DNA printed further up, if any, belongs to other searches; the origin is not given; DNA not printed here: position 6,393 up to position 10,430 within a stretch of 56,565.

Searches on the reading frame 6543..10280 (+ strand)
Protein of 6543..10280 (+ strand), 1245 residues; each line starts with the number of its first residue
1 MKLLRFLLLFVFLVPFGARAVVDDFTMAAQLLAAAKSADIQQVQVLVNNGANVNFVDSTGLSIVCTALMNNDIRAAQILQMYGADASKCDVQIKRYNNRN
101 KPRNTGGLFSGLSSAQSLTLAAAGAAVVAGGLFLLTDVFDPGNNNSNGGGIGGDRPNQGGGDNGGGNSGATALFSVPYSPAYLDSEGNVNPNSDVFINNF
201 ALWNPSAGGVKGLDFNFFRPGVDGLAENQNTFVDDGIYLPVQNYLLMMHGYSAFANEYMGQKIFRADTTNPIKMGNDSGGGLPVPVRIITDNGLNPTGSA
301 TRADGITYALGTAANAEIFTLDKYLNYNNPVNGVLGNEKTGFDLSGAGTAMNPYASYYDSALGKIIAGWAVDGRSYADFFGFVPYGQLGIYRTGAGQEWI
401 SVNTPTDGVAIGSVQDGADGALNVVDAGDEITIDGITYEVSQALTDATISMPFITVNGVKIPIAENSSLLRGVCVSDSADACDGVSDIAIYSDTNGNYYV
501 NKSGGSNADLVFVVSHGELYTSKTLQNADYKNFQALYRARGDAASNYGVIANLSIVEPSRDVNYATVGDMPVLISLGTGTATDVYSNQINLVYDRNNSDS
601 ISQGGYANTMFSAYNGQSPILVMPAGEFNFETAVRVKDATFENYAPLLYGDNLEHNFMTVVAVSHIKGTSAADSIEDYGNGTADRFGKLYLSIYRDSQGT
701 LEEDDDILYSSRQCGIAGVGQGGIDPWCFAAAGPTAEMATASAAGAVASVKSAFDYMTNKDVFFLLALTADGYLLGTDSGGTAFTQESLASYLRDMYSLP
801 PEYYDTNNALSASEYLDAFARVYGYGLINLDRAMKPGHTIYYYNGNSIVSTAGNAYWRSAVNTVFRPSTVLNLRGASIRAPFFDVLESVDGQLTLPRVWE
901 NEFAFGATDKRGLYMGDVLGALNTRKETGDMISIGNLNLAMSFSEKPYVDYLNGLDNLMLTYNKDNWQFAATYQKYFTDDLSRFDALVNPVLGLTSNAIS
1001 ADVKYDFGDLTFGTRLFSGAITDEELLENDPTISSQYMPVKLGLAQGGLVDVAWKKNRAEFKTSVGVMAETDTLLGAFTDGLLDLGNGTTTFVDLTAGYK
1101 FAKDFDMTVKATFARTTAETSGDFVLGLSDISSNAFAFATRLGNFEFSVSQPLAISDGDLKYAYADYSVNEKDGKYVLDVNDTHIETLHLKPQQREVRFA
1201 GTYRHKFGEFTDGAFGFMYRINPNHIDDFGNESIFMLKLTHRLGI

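Call 6: search_protein_families(library=pfam, proteins=[window:6543-10280:+], max_evalue=0.1)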
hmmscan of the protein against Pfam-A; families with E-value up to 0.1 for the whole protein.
window:6543-10280:+ (1245 aa): 2 families
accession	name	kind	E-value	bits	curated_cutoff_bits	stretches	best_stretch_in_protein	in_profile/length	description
PF13637.12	Ank_4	-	0.0031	18.2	22.7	1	31-79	1-49/50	Ankyrin repeats (many copies)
PF12796.13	Ank_2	-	0.0059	17.6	27.3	1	32-86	34-86/90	Ankyrin repeats (3 copies)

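Call 7: search_protein_families(library=ncbifam, proteins=[window:6543-10280:+], max_evalue=0.1)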
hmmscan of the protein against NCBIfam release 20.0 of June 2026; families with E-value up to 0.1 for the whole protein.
window:6543-10280:+ (1245 aa): 2 families
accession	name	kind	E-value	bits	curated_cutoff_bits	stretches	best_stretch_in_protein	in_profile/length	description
NF043023.1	T4SS_AnkH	equivalog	0.02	13.6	600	1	22-86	60-124/467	Dot/Icm T4SS effector AnkH/LegA3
NF043029.1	T4SS_AnkY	equivalog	0.073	11.5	600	0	29-93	460-524/543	Dot/Icm T4SS effector AnkY/LegA9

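Call 98: search_solved_structures(query=window:6543-10277:+, max_evalue=0.01)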
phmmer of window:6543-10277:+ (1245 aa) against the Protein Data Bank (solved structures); distinct sequences matched with E-value up to 0.01: 203 (the best 60 are shown).
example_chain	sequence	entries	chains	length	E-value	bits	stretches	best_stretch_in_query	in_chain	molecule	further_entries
6mol_A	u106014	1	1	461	5.3e-20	74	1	11-91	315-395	Monoextended DARPin R12 (M_R12)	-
5leb_A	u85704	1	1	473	2.8e-19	71.6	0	25-90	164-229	DDD_D12_06_D12_06_D12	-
5le2_A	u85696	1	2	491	3.6e-19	71.2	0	28-90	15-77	DDD_D12_15_D12_15_D12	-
5lec_A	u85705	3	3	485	3.1e-16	61.5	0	28-90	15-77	DDD_D12_12_D12_12_D12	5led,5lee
6f5e_A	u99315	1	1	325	7.5e-16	60.3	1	27-89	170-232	DD_D12_10_47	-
5lel_A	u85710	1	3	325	2.4e-15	58.6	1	28-91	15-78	DD_Off7_10_3G124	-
5le9_A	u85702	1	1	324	2.9e-14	55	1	28-91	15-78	DD_Off7_09_3G124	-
5le7_A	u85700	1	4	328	7.8e-14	53.6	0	28-90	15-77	DD_D12_13_D12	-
5le8_A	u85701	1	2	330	1.4e-13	52.7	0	28-90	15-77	DD_D12_15_D12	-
5lea_A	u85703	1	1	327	1.5e-13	52.6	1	28-91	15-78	DD_Off7_12_3G124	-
5le6_A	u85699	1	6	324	9.3e-13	50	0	28-90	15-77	DD_D12_09_D12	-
5ma4_A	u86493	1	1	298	1.1e-12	49.8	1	28-91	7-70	K7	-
5le3_A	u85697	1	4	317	1.3e-12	49.5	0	28-90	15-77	DD_D12_09_D12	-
5lem_A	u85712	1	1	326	1.5e-12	49.3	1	28-91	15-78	DD_Off7_11_3G124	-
5mak_A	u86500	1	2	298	2e-12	48.9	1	28-91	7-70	R7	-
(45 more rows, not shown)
